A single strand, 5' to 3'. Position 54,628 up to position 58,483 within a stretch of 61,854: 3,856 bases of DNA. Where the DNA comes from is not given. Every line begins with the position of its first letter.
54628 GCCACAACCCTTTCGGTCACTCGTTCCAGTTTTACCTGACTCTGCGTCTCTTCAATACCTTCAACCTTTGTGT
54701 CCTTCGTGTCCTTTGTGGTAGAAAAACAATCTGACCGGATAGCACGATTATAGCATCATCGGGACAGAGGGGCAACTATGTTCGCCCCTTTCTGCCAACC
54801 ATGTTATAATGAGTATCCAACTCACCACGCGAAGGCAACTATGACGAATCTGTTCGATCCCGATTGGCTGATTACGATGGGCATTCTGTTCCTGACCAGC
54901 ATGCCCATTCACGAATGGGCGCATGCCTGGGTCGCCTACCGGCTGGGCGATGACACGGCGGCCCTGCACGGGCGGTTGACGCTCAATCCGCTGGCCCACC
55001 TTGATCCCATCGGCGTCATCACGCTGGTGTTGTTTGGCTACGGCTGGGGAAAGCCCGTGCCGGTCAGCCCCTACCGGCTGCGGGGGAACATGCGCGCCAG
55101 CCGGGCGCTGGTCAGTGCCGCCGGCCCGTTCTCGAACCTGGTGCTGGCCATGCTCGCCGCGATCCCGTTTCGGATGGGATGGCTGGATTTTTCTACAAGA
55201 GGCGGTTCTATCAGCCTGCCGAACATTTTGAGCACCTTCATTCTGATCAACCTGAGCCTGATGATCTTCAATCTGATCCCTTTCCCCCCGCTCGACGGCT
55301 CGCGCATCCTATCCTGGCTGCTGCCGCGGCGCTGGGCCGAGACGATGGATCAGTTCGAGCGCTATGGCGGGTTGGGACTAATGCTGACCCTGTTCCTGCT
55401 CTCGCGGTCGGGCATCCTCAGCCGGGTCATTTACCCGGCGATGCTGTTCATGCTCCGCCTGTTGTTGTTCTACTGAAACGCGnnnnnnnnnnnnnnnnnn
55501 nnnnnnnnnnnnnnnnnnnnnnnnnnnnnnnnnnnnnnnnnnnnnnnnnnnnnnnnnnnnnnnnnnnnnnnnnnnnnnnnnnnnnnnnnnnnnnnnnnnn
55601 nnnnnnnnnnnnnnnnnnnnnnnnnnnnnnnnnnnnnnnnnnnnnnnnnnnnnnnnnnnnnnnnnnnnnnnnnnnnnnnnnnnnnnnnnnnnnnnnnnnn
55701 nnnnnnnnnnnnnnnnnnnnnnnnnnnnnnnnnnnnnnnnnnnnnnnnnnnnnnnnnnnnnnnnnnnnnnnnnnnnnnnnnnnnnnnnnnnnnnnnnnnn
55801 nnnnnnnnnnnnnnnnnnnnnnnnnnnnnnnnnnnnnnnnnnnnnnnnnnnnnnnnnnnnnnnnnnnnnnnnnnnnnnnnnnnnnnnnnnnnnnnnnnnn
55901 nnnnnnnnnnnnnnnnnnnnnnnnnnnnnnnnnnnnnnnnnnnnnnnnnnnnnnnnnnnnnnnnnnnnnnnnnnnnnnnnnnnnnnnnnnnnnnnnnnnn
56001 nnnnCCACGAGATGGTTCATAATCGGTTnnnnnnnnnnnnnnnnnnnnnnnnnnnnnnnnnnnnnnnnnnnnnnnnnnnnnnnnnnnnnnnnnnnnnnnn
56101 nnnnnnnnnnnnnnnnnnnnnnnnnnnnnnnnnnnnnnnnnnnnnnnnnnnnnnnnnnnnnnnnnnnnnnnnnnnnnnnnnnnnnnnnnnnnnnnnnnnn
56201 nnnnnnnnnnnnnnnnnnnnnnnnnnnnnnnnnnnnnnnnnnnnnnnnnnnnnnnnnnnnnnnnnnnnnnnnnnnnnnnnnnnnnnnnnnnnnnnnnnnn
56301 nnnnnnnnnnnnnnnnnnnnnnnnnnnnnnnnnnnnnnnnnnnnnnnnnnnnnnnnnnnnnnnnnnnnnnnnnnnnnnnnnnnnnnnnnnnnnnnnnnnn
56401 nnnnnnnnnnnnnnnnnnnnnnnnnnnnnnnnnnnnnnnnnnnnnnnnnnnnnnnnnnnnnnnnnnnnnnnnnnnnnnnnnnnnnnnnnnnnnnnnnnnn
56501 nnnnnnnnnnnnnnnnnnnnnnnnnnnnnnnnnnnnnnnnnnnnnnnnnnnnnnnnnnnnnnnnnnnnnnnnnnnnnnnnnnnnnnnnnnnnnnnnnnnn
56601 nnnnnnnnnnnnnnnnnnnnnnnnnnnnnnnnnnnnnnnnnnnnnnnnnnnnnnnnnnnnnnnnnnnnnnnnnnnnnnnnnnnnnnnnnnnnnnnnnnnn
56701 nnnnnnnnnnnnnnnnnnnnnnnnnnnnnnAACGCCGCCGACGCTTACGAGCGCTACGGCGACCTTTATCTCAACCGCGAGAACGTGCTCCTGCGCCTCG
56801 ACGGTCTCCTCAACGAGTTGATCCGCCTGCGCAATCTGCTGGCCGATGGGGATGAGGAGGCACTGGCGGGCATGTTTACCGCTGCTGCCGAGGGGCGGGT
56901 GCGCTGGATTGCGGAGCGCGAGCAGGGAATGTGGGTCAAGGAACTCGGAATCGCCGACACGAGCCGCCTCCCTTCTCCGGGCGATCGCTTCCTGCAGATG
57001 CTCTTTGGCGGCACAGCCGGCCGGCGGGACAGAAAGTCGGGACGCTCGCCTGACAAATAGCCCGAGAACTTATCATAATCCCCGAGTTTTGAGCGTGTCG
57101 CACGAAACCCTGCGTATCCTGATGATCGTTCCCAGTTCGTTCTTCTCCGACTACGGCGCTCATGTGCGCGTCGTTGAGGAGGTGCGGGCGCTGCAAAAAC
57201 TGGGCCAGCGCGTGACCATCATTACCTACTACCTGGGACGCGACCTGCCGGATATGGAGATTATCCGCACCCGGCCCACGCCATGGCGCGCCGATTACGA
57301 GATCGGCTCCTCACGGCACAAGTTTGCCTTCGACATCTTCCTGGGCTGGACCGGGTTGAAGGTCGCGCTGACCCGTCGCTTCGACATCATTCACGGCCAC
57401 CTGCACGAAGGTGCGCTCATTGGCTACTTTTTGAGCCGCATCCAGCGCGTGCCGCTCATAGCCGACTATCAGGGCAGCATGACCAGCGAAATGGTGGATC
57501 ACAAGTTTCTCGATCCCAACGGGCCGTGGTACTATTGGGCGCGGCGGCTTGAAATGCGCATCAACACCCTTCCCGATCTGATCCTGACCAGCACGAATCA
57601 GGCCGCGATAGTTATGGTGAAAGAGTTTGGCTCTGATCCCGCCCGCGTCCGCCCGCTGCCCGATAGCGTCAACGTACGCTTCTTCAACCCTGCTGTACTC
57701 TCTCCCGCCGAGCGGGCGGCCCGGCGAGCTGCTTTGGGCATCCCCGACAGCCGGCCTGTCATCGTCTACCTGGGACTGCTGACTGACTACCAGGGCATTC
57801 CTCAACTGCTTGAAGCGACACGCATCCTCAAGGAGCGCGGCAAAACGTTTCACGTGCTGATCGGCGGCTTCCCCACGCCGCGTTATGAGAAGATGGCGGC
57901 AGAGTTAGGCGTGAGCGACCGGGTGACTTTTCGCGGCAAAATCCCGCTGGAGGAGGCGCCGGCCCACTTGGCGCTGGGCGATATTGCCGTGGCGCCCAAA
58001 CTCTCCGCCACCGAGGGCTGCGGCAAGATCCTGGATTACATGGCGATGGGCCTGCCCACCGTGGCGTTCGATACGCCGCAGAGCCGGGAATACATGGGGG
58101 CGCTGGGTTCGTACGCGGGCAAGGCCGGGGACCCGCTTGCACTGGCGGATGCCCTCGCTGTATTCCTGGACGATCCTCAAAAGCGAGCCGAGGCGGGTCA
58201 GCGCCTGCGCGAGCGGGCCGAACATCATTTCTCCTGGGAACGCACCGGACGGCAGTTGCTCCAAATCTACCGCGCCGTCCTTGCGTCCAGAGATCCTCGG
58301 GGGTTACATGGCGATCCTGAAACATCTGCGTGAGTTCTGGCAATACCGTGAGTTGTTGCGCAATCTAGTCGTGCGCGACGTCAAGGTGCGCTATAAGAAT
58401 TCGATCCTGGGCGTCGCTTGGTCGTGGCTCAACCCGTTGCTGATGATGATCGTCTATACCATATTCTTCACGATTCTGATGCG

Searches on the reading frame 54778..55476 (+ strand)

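Call 45: search_protein_families(library=pfam, proteins=[window:54778-55476:+], max_evalue=0.0001)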
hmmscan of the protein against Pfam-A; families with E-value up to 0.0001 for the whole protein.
window:54778-55476:+ (232 aa): 1 family
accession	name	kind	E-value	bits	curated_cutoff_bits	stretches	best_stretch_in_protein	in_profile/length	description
PF02163.28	Peptidase_M50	-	4.4e-13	49.5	27.2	1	147-190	159-202/221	Peptidase family M50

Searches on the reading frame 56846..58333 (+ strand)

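Call 83: search_protein_families(library=pfam, proteins=[window:56846-58333:+], max_evalue=0.00001)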
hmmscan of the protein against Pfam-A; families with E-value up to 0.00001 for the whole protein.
window:56846-58333:+ (495 aa): 4 families
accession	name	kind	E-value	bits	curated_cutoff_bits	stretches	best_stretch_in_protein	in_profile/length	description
PF00534.26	Glycos_transf_1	-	4.5e-20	72.3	26.4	1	292-456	4-171/172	Glycosyl transferases group 1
PF13692.12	Glyco_trans_1_4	-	1.5e-19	71.1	27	1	303-443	1-142/142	Glycosyl transferases group 1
PF13439.12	Glyco_transf_4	-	8.5e-13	49.1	28.5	1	104-277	3-168/170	Glycosyltransferase Family 4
PF13579.12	Glyco_trans_4_4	-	2.9e-12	47.7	29.7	1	104-272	2-156/158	Glycosyl transferase 4-like domain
